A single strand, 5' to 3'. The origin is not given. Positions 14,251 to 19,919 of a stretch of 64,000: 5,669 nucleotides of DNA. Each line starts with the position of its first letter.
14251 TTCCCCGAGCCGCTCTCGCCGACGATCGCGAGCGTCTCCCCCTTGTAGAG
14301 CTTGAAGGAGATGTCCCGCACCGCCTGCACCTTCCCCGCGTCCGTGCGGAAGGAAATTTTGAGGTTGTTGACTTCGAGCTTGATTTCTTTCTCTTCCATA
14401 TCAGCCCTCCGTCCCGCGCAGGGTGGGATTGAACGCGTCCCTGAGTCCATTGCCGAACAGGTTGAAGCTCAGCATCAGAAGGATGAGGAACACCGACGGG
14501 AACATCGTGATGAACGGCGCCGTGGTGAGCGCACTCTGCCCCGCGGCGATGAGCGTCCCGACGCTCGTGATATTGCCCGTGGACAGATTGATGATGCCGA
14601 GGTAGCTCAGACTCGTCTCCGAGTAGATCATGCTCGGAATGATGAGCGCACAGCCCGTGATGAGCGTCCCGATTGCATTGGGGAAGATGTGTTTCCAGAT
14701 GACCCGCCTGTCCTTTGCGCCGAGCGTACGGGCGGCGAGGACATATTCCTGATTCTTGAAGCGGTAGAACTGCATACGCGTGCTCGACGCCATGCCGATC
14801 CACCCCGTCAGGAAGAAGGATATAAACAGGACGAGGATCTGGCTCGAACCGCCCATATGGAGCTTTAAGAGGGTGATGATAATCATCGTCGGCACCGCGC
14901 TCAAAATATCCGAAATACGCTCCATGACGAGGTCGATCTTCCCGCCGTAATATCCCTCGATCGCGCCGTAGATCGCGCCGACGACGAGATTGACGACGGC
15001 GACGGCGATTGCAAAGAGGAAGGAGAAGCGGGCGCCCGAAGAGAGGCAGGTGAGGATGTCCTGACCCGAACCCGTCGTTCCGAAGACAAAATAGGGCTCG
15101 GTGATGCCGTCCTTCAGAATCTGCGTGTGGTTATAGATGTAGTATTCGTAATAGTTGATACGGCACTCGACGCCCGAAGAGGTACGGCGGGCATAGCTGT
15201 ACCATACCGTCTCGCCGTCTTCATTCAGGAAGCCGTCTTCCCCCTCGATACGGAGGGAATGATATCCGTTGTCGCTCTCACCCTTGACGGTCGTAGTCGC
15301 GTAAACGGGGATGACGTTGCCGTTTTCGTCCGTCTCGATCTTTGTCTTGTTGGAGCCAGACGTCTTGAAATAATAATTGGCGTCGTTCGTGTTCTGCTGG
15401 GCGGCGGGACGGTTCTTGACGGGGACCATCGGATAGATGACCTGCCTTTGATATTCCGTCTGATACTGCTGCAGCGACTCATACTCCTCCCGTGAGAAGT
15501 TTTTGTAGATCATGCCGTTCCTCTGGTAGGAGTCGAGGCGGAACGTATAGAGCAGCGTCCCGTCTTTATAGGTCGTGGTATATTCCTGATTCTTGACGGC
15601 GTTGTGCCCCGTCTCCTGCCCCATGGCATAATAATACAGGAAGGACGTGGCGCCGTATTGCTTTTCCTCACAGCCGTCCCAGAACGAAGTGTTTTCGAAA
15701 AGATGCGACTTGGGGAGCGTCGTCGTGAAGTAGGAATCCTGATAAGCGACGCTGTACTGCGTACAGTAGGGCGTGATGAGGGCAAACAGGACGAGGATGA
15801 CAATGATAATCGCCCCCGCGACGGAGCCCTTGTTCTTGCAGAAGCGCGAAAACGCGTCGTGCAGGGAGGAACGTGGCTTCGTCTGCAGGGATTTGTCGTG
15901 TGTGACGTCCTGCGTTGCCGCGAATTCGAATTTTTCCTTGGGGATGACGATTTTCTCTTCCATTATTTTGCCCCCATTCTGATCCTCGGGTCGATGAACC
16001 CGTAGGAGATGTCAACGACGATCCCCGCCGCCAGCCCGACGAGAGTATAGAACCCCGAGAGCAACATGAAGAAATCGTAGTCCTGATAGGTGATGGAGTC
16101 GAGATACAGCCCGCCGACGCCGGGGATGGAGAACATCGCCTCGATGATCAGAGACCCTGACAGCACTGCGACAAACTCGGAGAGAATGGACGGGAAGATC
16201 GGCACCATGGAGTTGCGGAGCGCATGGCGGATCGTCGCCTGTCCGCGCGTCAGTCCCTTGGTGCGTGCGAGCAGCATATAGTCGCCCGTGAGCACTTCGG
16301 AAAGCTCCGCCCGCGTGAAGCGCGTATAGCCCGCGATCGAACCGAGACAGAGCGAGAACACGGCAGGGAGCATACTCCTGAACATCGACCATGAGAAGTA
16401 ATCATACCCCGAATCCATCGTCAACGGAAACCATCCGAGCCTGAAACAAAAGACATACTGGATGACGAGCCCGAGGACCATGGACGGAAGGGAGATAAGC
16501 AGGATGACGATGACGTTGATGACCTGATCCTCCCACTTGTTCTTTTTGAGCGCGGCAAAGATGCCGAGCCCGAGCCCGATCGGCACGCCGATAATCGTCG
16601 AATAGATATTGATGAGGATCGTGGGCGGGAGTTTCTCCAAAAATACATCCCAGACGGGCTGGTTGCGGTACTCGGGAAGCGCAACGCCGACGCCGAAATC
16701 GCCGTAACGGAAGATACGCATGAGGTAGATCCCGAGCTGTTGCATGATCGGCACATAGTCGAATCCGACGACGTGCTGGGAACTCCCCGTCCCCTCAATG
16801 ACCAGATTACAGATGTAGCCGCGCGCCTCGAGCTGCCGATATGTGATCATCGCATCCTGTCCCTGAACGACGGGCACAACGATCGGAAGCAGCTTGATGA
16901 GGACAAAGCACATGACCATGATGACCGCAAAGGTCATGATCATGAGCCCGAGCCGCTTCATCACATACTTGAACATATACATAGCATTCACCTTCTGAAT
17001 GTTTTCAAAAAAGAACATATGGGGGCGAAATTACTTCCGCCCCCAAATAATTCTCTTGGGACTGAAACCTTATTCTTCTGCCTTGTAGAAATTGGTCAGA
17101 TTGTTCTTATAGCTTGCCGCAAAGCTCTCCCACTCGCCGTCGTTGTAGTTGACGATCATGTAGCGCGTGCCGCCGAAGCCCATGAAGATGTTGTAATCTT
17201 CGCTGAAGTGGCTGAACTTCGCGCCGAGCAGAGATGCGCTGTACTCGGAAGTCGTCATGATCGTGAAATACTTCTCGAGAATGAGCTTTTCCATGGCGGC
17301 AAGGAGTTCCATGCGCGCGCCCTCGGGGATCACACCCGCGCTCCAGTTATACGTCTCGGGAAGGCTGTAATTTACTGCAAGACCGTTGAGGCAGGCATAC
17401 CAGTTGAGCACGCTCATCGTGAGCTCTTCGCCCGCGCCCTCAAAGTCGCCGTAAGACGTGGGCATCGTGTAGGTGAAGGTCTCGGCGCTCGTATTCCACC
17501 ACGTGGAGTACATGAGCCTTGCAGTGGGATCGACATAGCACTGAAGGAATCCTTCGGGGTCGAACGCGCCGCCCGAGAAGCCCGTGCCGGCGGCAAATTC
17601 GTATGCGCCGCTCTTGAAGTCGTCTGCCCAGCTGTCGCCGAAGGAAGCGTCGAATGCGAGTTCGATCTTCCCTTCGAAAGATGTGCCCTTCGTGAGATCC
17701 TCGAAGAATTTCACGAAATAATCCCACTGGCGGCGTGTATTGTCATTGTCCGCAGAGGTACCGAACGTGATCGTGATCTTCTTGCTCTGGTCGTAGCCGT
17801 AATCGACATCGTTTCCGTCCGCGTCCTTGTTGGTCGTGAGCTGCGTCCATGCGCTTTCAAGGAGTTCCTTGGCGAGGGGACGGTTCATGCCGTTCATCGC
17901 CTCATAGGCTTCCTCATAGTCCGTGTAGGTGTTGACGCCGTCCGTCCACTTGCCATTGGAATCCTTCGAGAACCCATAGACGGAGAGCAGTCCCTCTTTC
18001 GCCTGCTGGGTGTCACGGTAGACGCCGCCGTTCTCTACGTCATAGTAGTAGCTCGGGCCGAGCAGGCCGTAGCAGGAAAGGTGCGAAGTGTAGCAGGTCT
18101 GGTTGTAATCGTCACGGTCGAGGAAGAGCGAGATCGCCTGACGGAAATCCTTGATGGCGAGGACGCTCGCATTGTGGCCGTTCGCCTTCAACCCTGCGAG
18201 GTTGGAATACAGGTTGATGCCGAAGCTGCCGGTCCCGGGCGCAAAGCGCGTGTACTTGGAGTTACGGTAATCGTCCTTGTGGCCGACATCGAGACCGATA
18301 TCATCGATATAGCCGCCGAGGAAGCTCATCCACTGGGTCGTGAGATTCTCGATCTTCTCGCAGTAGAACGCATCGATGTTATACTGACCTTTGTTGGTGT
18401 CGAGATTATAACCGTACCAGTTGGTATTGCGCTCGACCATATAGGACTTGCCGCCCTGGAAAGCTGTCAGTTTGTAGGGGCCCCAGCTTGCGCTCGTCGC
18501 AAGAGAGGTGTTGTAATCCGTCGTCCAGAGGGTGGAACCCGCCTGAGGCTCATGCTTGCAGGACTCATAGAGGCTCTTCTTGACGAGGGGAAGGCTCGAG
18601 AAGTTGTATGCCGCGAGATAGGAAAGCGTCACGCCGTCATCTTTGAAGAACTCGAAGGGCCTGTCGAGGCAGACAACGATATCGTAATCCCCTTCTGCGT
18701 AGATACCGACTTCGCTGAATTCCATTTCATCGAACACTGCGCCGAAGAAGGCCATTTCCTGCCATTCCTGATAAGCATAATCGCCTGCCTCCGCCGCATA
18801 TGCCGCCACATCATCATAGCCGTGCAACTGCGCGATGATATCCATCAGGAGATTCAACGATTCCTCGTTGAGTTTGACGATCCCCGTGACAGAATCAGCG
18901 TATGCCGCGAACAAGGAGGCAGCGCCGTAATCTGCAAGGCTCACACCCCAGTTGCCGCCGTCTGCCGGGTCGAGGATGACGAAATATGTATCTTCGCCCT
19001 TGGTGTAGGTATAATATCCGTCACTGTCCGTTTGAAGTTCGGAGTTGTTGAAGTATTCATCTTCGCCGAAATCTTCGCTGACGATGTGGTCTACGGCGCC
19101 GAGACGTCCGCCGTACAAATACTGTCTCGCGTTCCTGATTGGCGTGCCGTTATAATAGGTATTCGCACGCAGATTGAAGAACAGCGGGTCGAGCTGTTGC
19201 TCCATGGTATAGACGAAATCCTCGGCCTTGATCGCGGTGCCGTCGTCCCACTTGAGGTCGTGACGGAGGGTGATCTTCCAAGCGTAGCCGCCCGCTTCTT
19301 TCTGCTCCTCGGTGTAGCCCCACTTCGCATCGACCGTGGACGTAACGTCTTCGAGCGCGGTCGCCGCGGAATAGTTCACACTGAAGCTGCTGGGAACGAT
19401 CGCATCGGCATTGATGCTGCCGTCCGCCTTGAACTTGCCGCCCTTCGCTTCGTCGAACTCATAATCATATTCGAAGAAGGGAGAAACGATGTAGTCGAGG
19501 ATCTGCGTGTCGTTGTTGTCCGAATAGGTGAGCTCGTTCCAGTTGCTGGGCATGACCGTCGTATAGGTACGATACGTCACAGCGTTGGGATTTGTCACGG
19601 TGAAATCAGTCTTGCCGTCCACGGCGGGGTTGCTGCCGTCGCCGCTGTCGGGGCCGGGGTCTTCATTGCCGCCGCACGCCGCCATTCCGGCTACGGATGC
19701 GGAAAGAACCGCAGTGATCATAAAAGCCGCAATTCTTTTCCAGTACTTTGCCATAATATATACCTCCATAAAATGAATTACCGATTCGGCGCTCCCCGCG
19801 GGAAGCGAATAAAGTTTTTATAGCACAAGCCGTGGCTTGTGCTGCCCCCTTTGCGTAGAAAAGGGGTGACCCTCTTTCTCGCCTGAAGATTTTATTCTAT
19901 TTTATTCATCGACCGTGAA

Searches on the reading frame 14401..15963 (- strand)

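Call 7: search_protein_families(library=pfam, proteins=[window:14401-15963:-], max_evalue=0.0001)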
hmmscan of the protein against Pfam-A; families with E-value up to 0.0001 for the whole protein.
window:14401-15963:- (520 aa): 2 families
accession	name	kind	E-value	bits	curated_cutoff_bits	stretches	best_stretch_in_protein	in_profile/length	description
PF00528.27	BPD_transp_1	-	1.2e-21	77.8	26.4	1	332-516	4-183/184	Binding-protein-dependent transport system inner membrane component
PF12911.12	OppC_N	-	1e-10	41.7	23.9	1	34-78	3-47/53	N-terminal TM domain of oligopeptide transport permease C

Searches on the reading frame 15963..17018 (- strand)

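Call 7: search_protein_families(library=pfam, proteins=[window:15963-17018:-], max_evalue=0.0001)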
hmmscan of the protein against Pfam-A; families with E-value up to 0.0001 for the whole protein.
window:15963-17018:- (351 aa): 1 family
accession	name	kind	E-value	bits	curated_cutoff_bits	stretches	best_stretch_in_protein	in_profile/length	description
PF00528.27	BPD_transp_1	-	7.7e-36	124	26.4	1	148-347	1-183/184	Binding-protein-dependent transport system inner membrane component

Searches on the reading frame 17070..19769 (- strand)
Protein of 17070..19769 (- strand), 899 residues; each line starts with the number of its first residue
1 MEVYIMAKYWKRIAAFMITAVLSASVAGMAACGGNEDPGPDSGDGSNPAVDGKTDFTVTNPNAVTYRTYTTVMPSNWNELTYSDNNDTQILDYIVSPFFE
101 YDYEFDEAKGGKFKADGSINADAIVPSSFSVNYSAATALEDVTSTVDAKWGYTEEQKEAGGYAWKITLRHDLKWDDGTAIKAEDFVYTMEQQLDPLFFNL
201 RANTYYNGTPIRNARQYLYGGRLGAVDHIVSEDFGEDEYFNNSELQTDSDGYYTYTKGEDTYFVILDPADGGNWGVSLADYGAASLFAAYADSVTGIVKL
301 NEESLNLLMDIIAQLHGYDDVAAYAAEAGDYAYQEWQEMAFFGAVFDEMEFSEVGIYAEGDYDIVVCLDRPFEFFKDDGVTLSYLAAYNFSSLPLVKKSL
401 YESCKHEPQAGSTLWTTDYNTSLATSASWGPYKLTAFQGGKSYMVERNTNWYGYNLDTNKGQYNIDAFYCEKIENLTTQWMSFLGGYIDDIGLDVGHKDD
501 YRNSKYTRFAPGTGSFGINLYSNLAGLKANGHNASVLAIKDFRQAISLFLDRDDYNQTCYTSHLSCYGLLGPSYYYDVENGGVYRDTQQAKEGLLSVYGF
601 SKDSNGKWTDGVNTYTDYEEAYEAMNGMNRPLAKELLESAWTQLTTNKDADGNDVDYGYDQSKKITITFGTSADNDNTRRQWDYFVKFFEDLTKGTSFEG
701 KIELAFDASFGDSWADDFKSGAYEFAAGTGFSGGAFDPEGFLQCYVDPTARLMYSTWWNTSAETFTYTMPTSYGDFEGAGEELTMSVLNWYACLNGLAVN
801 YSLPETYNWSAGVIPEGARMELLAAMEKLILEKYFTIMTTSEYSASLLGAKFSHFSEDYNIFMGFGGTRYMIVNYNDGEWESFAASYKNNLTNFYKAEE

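Call 7: search_protein_families(library=pfam, proteins=[window:17070-19769:-], max_evalue=0.0001)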
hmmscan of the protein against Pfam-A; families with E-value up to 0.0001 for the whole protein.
window:17070-19769:- (899 aa): 1 family
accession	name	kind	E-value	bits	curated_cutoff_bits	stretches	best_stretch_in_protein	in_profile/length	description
PF00496.27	SBP_bac_5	-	1.7e-26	93.7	32.4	2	350-748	62-363/368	Bacterial extracellular solute-binding proteins, family 5 Middle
